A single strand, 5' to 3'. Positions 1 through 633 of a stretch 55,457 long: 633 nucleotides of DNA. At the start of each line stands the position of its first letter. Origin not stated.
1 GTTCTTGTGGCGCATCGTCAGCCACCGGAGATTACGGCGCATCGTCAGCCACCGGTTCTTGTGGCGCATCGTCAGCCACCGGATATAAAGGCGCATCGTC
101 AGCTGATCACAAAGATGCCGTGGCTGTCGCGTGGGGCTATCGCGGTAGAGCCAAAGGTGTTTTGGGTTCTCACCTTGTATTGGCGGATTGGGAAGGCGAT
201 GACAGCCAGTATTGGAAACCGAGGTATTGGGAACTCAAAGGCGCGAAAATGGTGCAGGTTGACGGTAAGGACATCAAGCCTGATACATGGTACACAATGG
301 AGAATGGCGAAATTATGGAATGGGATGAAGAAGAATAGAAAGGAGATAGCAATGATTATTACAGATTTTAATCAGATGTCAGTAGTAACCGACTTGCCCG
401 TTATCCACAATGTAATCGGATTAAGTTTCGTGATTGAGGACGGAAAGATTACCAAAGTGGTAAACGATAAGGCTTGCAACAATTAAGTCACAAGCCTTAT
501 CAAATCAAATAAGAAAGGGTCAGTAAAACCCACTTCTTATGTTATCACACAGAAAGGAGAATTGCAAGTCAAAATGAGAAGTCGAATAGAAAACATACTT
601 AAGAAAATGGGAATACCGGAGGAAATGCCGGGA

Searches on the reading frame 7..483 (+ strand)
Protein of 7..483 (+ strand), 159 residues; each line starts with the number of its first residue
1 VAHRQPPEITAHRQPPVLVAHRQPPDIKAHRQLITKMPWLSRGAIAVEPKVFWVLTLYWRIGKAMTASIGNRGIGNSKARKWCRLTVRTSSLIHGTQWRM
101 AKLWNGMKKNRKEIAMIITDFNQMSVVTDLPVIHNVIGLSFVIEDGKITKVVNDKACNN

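Call 42: search_protein_families(library=padloc, alignment_id=A3, max_evalue=0.001)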
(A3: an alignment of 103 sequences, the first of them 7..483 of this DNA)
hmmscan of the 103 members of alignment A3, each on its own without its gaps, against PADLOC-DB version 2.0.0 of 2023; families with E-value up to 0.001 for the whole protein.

A. member 1, window:7-483:+ (159 aa): 0 families

B. families by the number of members that match (of 103 scanned): 68 families (the first 25 are shown)
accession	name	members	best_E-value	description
PDLC02654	DrmMII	1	4.3e-34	DrmMII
PDLC03378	MTase_II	1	3.3e-31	Type II methyltransferase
PDLC03234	MTase_II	1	3.6e-31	Type II methyltransferase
PDLC03272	MTase_II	1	3.1e-23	Type II methyltransferase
PDLC00033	DruM2|DruM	1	5.8e-23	DNA cytosine methylase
PDLC00026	DruM2|DruM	1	1.8e-22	DNA cytosine methylase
PDLC03326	MTase_II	1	1.4e-21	Type II methyltransferase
PDLC03859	LmuB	1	4.5e-19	-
PDLC03307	MTase_II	1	2.4e-18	Type II methyltransferase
PDLC02648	DrmMII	1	2.4e-17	DrmMII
PDLC03237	MTase_II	1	9.8e-15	Type II methyltransferase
PDLC00027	DruM2|DruM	1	2.8e-14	DNA cytosine methylase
PDLC02650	DrmMII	1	5.1e-13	DrmMII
PDLC02782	SspD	1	1.7e-11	SspD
PDLC00031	DruM2|DruM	1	2.1e-11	DNA cytosine methylase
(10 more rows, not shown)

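Call 43: search_protein_families(library=pfam, alignment_id=A3, max_evalue=0.00001)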
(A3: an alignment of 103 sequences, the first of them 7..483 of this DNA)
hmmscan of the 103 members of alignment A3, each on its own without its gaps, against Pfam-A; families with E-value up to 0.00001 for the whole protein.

A. member 1, window:7-483:+ (159 aa): 0 families

B. families by the number of members that match (of 103 scanned): 23 families
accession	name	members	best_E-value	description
PF00436.31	SSB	2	5.4e-31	Single-strand binding protein family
PF13443.12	HTH_26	2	4.4e-10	Cro/C1-type HTH DNA-binding domain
PF05133.19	SPP1_portal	1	7.8e-77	Phage portal protein, SPP1 Gp6-like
PF25682.1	Phage_VG64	1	1.2e-43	Mycobacterium phage VG64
PF03864.22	Phage_cap_E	1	6.8e-40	Phage major capsid protein E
PF03374.19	ANT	1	1.2e-33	Phage antirepressor protein KilAC domain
PF00239.26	Resolvase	1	5.4e-32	Resolvase, N terminal domain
PF09524.15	Phg_2220_C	1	2.7e-26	Conserved phage C-terminus (Phg_2220_C)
PF00145.23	DNA_methylase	1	9.4e-26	C-5 cytosine-specific DNA methylase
PF01551.29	Peptidase_M23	1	3.3e-24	Peptidase family M23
PF02498.22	Bro-N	1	1.7e-22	BRO family, N-terminal domain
PF09643.15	YopX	1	4e-15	YopX protein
PF01381.28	HTH_3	1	1.9e-14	Helix-turn-helix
PF24233.1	DUF7446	1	2.1e-10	Family of unknown function (DUF7446)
PF03692.20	CxxCxxCC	1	3.2e-10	Putative zinc- or iron-chelating domain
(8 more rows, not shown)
